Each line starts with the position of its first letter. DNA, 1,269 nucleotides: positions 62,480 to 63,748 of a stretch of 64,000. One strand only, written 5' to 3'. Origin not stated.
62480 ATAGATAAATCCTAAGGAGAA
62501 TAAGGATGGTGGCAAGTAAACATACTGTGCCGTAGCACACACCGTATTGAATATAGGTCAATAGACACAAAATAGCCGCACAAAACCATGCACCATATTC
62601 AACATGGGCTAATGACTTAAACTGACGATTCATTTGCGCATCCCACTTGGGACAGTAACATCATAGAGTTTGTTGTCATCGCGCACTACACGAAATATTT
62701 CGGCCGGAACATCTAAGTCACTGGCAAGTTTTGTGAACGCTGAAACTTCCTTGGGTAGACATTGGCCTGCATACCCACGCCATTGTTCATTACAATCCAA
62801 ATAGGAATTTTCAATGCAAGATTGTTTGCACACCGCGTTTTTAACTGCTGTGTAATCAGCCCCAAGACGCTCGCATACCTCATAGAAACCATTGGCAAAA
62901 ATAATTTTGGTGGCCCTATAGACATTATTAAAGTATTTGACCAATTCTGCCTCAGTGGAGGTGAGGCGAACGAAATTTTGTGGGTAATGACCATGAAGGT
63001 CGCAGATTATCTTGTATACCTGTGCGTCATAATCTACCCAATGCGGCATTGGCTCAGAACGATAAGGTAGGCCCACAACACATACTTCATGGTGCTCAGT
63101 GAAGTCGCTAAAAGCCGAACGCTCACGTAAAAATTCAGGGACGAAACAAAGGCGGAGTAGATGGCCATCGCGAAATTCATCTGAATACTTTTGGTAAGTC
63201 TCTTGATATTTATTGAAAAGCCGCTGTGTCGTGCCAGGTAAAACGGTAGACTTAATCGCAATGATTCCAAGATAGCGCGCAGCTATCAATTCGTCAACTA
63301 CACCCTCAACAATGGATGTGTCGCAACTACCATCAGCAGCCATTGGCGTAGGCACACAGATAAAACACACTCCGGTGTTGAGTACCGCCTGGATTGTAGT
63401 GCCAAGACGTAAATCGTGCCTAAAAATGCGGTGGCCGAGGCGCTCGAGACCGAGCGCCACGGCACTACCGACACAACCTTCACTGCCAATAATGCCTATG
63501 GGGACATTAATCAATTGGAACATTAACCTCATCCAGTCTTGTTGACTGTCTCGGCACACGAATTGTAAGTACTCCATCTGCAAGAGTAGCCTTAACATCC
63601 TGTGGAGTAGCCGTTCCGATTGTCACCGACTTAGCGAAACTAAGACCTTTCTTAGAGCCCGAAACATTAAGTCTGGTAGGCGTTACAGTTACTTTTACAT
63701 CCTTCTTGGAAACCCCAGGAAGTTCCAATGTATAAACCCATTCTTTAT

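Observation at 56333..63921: Eleven-gene minus-strand operon: Hsp20 plus a nucleotide-sugar synthesis and modification pathway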

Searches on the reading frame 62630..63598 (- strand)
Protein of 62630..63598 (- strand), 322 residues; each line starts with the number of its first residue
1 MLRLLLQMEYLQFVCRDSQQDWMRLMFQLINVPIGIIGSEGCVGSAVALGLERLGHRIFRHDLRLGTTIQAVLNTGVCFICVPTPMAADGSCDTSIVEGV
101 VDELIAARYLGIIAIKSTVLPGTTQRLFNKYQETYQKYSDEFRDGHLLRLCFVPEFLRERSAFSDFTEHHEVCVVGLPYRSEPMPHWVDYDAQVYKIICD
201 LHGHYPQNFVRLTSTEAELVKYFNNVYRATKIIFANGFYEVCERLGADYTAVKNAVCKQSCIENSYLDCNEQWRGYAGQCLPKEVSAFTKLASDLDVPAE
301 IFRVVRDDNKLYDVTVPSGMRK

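Call 3: search_protein_families(library=pfam, proteins=[window:62630-63598:-], max_evalue=0.01)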
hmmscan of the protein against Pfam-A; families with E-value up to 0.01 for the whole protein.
window:62630-63598:- (322 aa): 2 families
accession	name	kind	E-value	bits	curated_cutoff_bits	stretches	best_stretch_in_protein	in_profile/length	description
PF00984.24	UDPG_MGDP_dh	-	1.1e-20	74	25.4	1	216-310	2-93/94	UDP-glucose/GDP-mannose dehydrogenase family, central domain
PF03721.20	UDPG_MGDP_dh_N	-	6.6e-16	58.9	27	1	66-176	67-174/187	UDP-glucose/GDP-mannose dehydrogenase family, NAD binding domain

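Call 6: search_protein_families(library=ncbifam, proteins=[window:62630-63598:-], max_evalue=0.01)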
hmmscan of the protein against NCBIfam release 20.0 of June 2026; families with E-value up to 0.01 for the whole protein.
window:62630-63598:- (322 aa): 6 families
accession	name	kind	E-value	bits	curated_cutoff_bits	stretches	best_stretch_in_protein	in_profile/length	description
TIGR03026.1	NDP-sugDHase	subfamily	6.6e-41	140.4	189.8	1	58-310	59-294/413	nucleotide sugar dehydrogenase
NF041297.1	UDPGDh_AglM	equivalog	5.9e-33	114.4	670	1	61-305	61-293/429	UDP-glucose 6-dehydrogenase AglM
NF047673.2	TeichurnBiosyTuaD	equivalog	4.8e-27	95.2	700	1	61-310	63-291/439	UDP-glucose 6-dehydrogenase TuaD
NF011631.0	PRK15057.1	equivalog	4.5e-16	58.9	757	1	79-310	78-281/388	UDP-glucose 6-dehydrogenase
NF040825.1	UDPMaNacDH_Arch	equivalog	1.9e-08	33.6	750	1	53-284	54-262/418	UDP-N-acetyl-D-mannosamine dehydrogenase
NF008286.0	PRK11064.1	equivalog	0.0011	17.6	459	1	74-248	75-239/420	UDP-N-acetyl-D-mannosamine dehydrogenase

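Call 7: search_protein_families(library=phrogs, proteins=[window:62630-63598:-], max_evalue=0.001)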
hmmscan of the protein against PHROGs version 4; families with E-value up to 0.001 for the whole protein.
window:62630-63598:- (322 aa): 1 family
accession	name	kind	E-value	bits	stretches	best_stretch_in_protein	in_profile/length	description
phrog_9148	-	other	2e-32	113.6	1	67-310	69-292/382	UDP-glucose dehydrogenase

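Call 18: search_solved_structures(query=window:62630-63523:-, max_evalue=0.001, show_alignments=1)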
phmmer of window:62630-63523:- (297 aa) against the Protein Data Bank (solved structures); distinct sequences matched with E-value up to 0.001: 27.
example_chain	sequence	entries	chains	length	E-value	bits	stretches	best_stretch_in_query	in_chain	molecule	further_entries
3gg2_A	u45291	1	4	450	1.3e-20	77.3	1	25-284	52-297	Sugar dehydrogenase, UDP-glucose/GDP-mannose dehydrogenase family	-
3vtf_A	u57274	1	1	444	2.3e-20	76.5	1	29-281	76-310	UDP-glucose 6-dehydrogenase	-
1mfz_A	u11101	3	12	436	2e-19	73.5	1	40-276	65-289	GDP-mannose 6-dehydrogenase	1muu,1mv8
2y0c_A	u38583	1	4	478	2e-16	63.6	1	37-283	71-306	UDP-GLUCOSE DEHYDROGENASE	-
2y0e_A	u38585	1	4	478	2.3e-16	63.4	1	37-283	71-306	UDP-GLUCOSE DEHYDROGENASE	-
2y0d_A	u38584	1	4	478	2.6e-16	63.2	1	37-283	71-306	UDP-GLUCOSE DEHYDROGENASE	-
4a7p_A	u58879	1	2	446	4.5e-15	59.1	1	45-279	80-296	UDP-GLUCOSE DEHYDROGENASE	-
3phl_A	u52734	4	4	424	5.5e-09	39.1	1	66-285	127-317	UDP-glucose 6-dehydrogenase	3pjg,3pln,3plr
3pid_A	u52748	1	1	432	5.7e-09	39.1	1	66-285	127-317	UDP-glucose 6-dehydrogenase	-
2o3j_A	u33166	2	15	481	1.2e-07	34.8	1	46-274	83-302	UDP-glucose 6-dehydrogenase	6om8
6c58_A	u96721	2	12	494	2.4e-06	30.5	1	123-274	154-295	UDP-glucose 6-dehydrogenase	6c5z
9ou8_A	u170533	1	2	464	2.7e-06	30.3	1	122-274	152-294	UDP-glucose 6-dehydrogenase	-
1dli_A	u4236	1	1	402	2.8e-06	30.3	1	55-284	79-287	UDP-GLUCOSE DEHYDROGENASE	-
5w4x_A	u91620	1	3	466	2.9e-06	30.2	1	122-274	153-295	UDP-glucose 6-dehydrogenase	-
2q3e_A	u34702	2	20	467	2.9e-06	30.2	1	122-274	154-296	UDP-glucose 6-dehydrogenase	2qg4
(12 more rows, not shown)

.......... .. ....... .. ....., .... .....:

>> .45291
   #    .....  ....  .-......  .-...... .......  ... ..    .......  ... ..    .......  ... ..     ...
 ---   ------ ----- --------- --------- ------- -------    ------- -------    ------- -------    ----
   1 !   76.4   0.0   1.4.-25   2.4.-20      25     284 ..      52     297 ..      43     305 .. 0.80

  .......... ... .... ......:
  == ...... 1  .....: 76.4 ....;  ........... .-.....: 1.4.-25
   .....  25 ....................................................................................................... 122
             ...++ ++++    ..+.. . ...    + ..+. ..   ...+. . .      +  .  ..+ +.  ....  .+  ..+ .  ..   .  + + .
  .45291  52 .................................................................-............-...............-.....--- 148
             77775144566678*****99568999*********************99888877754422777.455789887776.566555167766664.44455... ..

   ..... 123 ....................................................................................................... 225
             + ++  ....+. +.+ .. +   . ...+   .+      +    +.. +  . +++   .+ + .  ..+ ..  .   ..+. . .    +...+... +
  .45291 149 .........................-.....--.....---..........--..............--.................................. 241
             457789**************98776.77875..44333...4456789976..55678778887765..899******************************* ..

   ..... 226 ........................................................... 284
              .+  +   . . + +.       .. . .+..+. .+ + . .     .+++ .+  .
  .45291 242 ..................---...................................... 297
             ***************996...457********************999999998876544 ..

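Call 52: search_dna_similar(query=window:62630-63523:-, collection=phages, mode=protein, max_evalue=0.00001, max_rows=25)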
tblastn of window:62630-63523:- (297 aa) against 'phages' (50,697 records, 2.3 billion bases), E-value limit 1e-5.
Records with a match: 20; places in all: 21; records where one place covers at least 80% of the query: 16.
Best place of each record, by identity: <60% 20.
By first word of the organism name: Bacteriophage 3; Synechococcus 3; Listeria 3; Pseudomonas 2; Bacillus 2; Aphanizomenon 2; Phage 1; Mycobacterium 1; Wolbachia 1; Planktothrix 1; and 1 more.
By host as written in the record: - 6; Synechococcus sp. WH8109 3; Bacillus subtilis W-23-S(r); Bacillus licheniformis ATCC 9945a 2; Listeria monocytogenes 2; Pseudomonas aeruginosa 1; Synechococcus sp. WH7803 1; Pseudomonas syringae pv. actinidiae (CFBP 7286) 1; Wolbachia sp. wMel_KL 1; and 3 more.
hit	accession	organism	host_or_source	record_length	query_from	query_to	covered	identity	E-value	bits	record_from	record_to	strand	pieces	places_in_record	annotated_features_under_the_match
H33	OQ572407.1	Pseudomonas phage Y5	Pseudomonas aeruginosa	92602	25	297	92%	29.6%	4e-19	93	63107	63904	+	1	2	record has no annotation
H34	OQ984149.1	Phage C48C1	-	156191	9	272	89%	29.6%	1e-18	92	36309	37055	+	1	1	UDP-glucose dehydrogenase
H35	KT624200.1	Bacillus phage SP-15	Bacillus subtilis W-23-S(r); Bacillus ...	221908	2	267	90%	28.4%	1e-17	89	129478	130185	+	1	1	UDP-glucose dehydrogenase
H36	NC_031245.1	Bacillus phage SP-15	Bacillus subtilis W-23-S(r); Bacillus ...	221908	2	267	90%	28.4%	1e-17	89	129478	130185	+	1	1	UDP-glucose dehydrogenase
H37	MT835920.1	Bacteriophage sp.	human fecal samples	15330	25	267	82%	30.2%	1e-14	80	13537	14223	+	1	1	record has no annotation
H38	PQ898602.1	Synechococcus phage S-SCSM2R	Synechococcus sp. WH7803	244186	7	285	94%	26.0%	3e-9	64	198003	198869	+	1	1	UDP-glucose 6-dehydrogenase UGDH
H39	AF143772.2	Mycobacterium avium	-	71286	45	284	81%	29.8%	3e-16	85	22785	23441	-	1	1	gdhgA: GdhgA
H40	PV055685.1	Pseudomonas phage QdP_Psa3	Pseudomonas syringae pv. actinidiae ...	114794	52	285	79%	30.5%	6e-17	87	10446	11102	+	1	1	UDP-glucose dehydrogenase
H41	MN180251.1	Wolbachia phage WO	Wolbachia sp. wMel_KL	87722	49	284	79%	29.8%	1e-19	94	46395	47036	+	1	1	UDP-glucose 6-dehydrogenase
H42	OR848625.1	Listeria phage LM 4-14-1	Listeria monocytogenes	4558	35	284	84%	27.8%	1e-7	58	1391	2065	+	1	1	record has no annotation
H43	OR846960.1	Listeria phage LM 4-11-1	Listeria monocytogenes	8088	35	284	84%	27.8%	2e-7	58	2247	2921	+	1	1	record has no annotation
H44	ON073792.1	Aphanizomenon phage Yong-DA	Aphanizomenon flos-aquae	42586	25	270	83%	28.0%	2e-14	79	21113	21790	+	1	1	UDP-glucose 6-dehydrogenase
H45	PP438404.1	Aphanizomenon phage Afl-JY11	Aphanizomenon flos-aquae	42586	25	270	83%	28.0%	2e-14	79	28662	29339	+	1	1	UDP-glucose dehydrogenase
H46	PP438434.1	Planktothrix phage Pag-JY44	Planktothrix agardhii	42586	25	270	83%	28.0%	2e-14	79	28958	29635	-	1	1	UDP-glucose dehydrogenase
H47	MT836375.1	Bacteriophage sp.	human fecal samples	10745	44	285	81%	27.4%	1e-16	86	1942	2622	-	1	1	record has no annotation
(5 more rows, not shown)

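Call 54: find_homologous_proteins(query=window:62630-63523:-, max_evalue=1e-10)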
Query window:62630-63523:- (297 aa): 2869 proteins with E <= 1e-10 among 5320 candidates; the best 120 are listed.
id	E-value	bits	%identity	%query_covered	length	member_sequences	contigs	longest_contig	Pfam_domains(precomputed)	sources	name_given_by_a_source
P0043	4.0e-160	550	100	80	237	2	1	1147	PF00984.25,PF03721.21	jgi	jgi:nucleotide sugar dehydrogenase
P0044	1.5e-132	460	72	97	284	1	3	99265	PF00984.25,PF03721.21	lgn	-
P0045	1.4e-93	332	54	93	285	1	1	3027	PF00984.25,PF03721.21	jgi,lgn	-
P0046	3.1e-93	331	53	93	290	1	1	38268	PF00984.25,PF03721.21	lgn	-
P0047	8.6e-93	329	52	93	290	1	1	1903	PF00984.25,PF03721.21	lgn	-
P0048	1.5e-92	328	53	92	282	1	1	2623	PF00984.25,PF03721.21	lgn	-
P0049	6.5e-92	326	53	96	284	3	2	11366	PF00984.25,PF03721.21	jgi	-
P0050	2.6e-91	324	54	97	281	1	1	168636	PF00984.25,PF03721.21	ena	-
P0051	2.7e-91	324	52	98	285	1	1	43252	PF00984.25,PF03721.21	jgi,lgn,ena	-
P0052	3.7e-91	324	55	98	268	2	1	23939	PF00984.25,PF03721.21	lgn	-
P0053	1.3e-90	322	55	92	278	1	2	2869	PF00984.25,PF03721.21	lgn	-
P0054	4.0e-90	320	52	92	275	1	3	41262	PF00984.25,PF03721.21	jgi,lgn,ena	-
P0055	5.5e-90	320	51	92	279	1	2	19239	PF00984.25,PF03721.21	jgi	jgi:UDPglucose 6-dehydrogenase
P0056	6.5e-90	320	53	97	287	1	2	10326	PF00984.25,PF03721.21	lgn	-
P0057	1.5e-89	318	53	93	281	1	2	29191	PF00984.25,PF03721.21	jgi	jgi:UDPglucose 6-dehydrogenase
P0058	2.9e-89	318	53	97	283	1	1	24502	PF00984.25,PF03721.21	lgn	-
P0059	3.3e-89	317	53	92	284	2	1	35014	PF00984.25,PF03721.21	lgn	-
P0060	6.1e-89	317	50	97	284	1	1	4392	PF00984.25,PF03721.21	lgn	-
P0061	9.5e-89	316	54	93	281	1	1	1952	PF00984.25,PF03721.21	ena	-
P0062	4.2e-88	314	56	97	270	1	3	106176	PF00984.25,PF03721.21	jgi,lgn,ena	-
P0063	4.8e-88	314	53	92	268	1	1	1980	PF00984.25,PF03721.21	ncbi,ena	-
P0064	6.7e-88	313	53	93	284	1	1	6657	PF00984.25,PF03721.21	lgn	-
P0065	7.1e-88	313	53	92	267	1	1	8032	PF00984.25,PF03721.21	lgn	-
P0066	1.1e-87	312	52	98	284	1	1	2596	PF00984.25,PF03721.21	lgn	-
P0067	1.5e-87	312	52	93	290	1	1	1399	PF00984.25,PF03721.21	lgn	-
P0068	5.7e-87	310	51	92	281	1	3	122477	PF00984.25,PF03721.21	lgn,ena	-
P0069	6.2e-87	310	52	92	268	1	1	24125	PF00984.25,PF03721.21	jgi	-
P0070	1.2e-86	309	53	92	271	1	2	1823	PF00984.25,PF03721.21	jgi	-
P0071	2.0e-86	308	53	97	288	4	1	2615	PF00984.25,PF03721.21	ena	-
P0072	4.0e-86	307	52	93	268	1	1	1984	PF00984.25,PF03721.21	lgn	-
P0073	4.7e-86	307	52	97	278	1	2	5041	PF00984.25,PF03721.21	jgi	jgi:UDPglucose 6-dehydrogenase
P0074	6.5e-86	307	52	93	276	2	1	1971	PF00984.25,PF03721.21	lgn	-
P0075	9.8e-86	306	51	93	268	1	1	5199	PF00984.25,PF03721.21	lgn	-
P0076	3.1e-85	304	50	97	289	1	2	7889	PF00984.25,PF03721.21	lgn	-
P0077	3.3e-85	304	51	92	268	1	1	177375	PF00984.25,PF03721.21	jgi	-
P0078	3.5e-85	304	53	92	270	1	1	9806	PF00984.25,PF03721.21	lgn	-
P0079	1.4e-84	302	52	93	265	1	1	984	PF00984.25,PF03721.21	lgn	-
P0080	5.0e-84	300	51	92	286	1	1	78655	PF00984.25,PF03721.21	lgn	-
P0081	6.5e-84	300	51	92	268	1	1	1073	PF00984.25,PF03721.21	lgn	-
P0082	8.5e-84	300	49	97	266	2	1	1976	PF00984.25,PF03721.21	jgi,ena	-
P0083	3.5e-83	298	52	93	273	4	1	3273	PF00984.25,PF03721.21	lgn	-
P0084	5.5e-83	297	50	92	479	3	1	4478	PF13489.13,PF03848.21,PF13649.13,PF00984.25,PF03721.21,PF08241.19,PF08242.19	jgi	-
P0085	8.0e-83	296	49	93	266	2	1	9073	PF00984.25,PF03721.21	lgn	-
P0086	1.0e-82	296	50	97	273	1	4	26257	PF00984.25,PF03721.21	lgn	-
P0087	1.3e-82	296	52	93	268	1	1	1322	PF00984.25,PF03721.21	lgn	-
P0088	2.1e-82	295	48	98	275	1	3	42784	PF00984.25,PF03721.21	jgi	jgi:UDPglucose 6-dehydrogenase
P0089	3.0e-82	295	51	93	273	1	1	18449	PF00984.25,PF03721.21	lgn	-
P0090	5.0e-82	294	54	92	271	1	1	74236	PF00984.25,PF03721.21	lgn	-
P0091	6.6e-82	293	51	92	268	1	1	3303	PF00984.25,PF03721.21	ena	-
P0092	7.5e-82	293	49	98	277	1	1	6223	PF00984.25,PF03721.21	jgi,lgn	-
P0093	9.2e-82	293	49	93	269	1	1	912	PF00984.25,PF03721.21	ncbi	-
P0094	1.6e-81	292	50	97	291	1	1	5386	PF00984.25,PF03721.21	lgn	-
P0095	2.0e-81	292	52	94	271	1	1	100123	PF00984.25,PF03721.21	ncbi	-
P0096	2.5e-81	292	50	93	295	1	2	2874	PF00984.25,PF03721.21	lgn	-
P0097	2.6e-81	291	52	92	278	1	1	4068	PF00984.25,PF03721.21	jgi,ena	-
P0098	1.5e-80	289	52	95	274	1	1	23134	PF00984.25,PF03721.21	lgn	-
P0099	1.6e-80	289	50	92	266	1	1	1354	PF00984.25,PF03721.21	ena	-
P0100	3.1e-80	288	50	93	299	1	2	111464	PF00984.25,PF03721.21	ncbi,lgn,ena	-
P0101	5.1e-80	287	50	93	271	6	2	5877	PF00984.25,PF03721.21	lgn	-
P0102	6.2e-80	287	49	98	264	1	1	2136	PF00984.25,PF03721.21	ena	-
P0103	1.2e-79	286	49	94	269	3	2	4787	PF00984.25,PF03721.21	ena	-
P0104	1.3e-79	286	53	92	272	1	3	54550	PF00984.25,PF03721.21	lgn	-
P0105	1.3e-79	286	46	93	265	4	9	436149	PF00984.25,PF03721.21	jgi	jgi:UDPglucose 6-dehydrogenase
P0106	1.5e-79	286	49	98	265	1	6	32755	PF00984.25,PF03721.21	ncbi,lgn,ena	-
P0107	3.3e-79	285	50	94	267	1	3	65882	PF00984.25,PF03721.21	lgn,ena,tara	tara:strand:- start:16777 stop:17580 length:804 start_codon:yes stop_codon:yes gene_type:complete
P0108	3.4e-79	285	49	97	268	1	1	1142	PF00984.25,PF03721.21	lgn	-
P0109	4.1e-79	284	50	93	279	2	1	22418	PF00984.25,PF03721.21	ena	-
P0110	4.5e-79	284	49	98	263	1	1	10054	PF00984.25,PF03721.21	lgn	-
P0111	4.7e-79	284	50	98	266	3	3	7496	PF00984.25,PF03721.21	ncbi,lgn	-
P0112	5.1e-79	284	49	93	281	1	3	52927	PF00984.25,PF03721.21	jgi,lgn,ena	-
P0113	6.1e-79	284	50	97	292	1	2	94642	PF00984.25,PF03721.21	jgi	jgi:UDPglucose 6-dehydrogenase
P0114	6.2e-79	284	50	97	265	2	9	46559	PF00984.25,PF03721.21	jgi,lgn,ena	-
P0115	7.0e-79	283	50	94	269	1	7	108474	PF00984.25,PF03721.21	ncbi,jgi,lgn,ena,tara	tara:strand:- start:32848 stop:33657 length:810 start_codon:yes stop_codon:yes gene_type:complete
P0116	1.3e-78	283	52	97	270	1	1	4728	PF00984.25,PF03721.21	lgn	-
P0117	1.3e-78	283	49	98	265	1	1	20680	PF00984.25,PF03721.21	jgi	jgi:UDPglucose 6-dehydrogenase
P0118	1.5e-78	282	48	94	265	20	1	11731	PF00984.25,PF03721.21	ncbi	-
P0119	1.8e-78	282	49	93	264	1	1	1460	PF00984.25,PF03721.21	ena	-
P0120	2.0e-78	282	49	94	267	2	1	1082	PF00984.25,PF03721.21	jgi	-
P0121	2.2e-78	282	51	97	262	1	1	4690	PF00984.25,PF03721.21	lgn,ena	-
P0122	2.7e-78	282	48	98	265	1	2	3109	PF00984.25,PF03721.21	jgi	jgi:UDPglucose 6-dehydrogenase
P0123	4.0e-78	281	49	98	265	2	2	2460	PF00984.25,PF03721.21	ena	-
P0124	5.8e-78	280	49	93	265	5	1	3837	PF00984.25,PF03721.21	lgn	-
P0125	6.3e-78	280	49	91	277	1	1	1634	PF00984.25,PF03721.21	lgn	-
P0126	6.4e-78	280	48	93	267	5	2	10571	PF00984.25,PF03721.21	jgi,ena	-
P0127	7.1e-78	280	49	92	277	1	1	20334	PF00984.25,PF03721.21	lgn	-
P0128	1.0e-77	280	49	97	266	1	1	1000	PF00984.25,PF03721.21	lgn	-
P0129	1.1e-77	280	50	97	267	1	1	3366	PF00984.25,PF03721.21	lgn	-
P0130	1.2e-77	279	48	94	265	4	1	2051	PF00984.25,PF03721.21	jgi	jgi:UDPglucose 6-dehydrogenase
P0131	1.2e-77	279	49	94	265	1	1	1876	PF00984.25,PF03721.21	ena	-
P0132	1.3e-77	279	50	98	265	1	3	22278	PF00984.25,PF03721.21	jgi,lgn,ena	-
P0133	1.3e-77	279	49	93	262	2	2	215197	PF00984.25,PF03721.21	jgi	jgi:UDPglucose 6-dehydrogenase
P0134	1.9e-77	279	47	100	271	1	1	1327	PF00984.25,PF03721.21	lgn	-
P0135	1.9e-77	279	50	93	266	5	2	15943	PF00984.25,PF03721.21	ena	-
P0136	2.0e-77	279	49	93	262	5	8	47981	PF00984.25,PF03721.21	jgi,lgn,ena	-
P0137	2.1e-77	279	47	98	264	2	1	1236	PF00984.25,PF03721.21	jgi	jgi:UDPglucose 6-dehydrogenase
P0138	2.7e-77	278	48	97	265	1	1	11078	PF00984.25,PF03721.21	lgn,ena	-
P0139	2.8e-77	278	46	94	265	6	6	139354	PF00984.25,PF03721.21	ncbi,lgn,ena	-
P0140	2.9e-77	278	48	98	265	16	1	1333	PF00984.25,PF03721.21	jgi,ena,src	-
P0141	2.9e-77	278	49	97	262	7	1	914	PF00984.25,PF03721.21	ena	-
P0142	2.9e-77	278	48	98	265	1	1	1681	PF00984.25,PF03721.21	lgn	-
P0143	3.3e-77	278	49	94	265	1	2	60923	PF00984.25,PF03721.21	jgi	jgi:UDPglucose 6-dehydrogenase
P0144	3.3e-77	278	49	98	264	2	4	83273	PF00984.25,PF03721.21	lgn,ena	-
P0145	3.8e-77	278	47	93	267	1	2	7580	PF00984.25,PF03721.21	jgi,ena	-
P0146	3.9e-77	278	48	93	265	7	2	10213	PF00984.25,PF03721.21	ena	-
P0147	4.0e-77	278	49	98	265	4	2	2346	PF00984.25,PF03721.21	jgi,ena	jgi:UDPglucose 6-dehydrogenase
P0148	4.5e-77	278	47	97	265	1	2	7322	PF00984.25,PF03721.21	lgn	-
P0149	4.8e-77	277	49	97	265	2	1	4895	PF00984.25,PF03721.21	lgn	-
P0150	5.2e-77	277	48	98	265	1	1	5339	PF00984.25,PF03721.21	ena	-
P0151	5.6e-77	277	48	97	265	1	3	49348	PF00984.25,PF03721.21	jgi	jgi:UDPglucose 6-dehydrogenase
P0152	6.8e-77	277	46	97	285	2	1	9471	PF00984.25,PF03721.21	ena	-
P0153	6.9e-77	277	47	93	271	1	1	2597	PF00984.25,PF03721.21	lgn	-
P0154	7.8e-77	277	46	92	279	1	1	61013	PF00984.25,PF03721.21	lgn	-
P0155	7.8e-77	277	49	93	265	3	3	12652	PF00984.25,PF03721.21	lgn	-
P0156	7.9e-77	277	47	98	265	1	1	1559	PF00984.25,PF03721.21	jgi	jgi:UDPglucose 6-dehydrogenase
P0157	8.1e-77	277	46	94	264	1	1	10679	PF00984.25,PF03721.21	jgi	jgi:UDPglucose 6-dehydrogenase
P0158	8.5e-77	277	47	94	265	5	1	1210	PF00984.25,PF03721.21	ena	-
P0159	8.6e-77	277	48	99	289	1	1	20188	PF00984.25,PF03721.21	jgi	jgi:UDPglucose 6-dehydrogenase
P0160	9.2e-77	277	49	93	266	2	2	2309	PF00984.25,PF03721.21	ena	-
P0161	1.1e-76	276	49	99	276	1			PF00984.25,PF03721.21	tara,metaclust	tara:strand:+ start:1148 stop:1978 length:831 start_codon:yes stop_codon:yes gene_type:complete|meta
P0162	1.2e-76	276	51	98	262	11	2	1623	PF00984.25,PF03721.21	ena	-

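Call 55: find_encoding_contigs(protein=P0105, flank=7000, max_places=2)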
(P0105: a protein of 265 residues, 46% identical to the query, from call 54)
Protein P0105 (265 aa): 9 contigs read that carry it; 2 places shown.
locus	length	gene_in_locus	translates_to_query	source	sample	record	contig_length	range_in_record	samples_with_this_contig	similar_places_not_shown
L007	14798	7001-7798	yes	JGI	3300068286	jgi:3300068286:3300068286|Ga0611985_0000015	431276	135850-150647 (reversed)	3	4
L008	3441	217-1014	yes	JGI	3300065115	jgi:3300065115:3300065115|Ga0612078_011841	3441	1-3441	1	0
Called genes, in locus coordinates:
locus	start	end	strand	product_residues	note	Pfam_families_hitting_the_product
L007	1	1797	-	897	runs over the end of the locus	PF01624:MutS_I, PF05188:MutS_II, PF05192:MutS_III, PF05190:MutS_IV, PF00488:MutS_V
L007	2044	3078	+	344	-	PF02563:Poly_export, PF10531:SLBB, PF22461:SLBB_2 (weak), PF10531:SLBB (weak), PF22461:SLBB_2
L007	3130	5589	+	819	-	PF02706:Wzz, PF13807:GNVR (weak), PF01656:CbiA (weak), PF10609:ParA, PF13614:AAA_31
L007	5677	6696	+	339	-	PF01073:3Beta_HSD, PF01370:Epimerase, PF02719:Polysacc_synt_2 (faint), PF07993:NAD_binding_4 (faint), PF16363:GDP_Man_Dehyd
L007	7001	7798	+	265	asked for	PF03721:UDPG_MGDP_dh_N, PF00984:UDPG_MGDP_dh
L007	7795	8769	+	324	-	PF01073:3Beta_HSD, PF01370:Epimerase, PF04321:RmlD_sub_bind, PF05368:NmrA (faint), PF13460:NAD_binding_10, PF16363:GDP_Man_Dehyd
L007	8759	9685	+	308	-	PF00535:Glycos_transf_2, PF13641:Glyco_tranf_2_3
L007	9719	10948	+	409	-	PF00534:Glycos_transf_1, PF13692:Glyco_trans_1_4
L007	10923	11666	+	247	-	PF13489:Methyltransf_23, PF13847:Methyltransf_31 (weak), PF08241:Methyltransf_11 (weak)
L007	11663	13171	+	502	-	-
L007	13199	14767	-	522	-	-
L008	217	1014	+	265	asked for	PF03721:UDPG_MGDP_dh_N, PF00984:UDPG_MGDP_dh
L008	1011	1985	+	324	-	PF01073:3Beta_HSD, PF01370:Epimerase, PF04321:RmlD_sub_bind, PF05368:NmrA (faint), PF13460:NAD_binding_10, PF16363:GDP_Man_Dehyd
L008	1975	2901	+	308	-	PF00535:Glycos_transf_2, PF13641:Glyco_tranf_2_3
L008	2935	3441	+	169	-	?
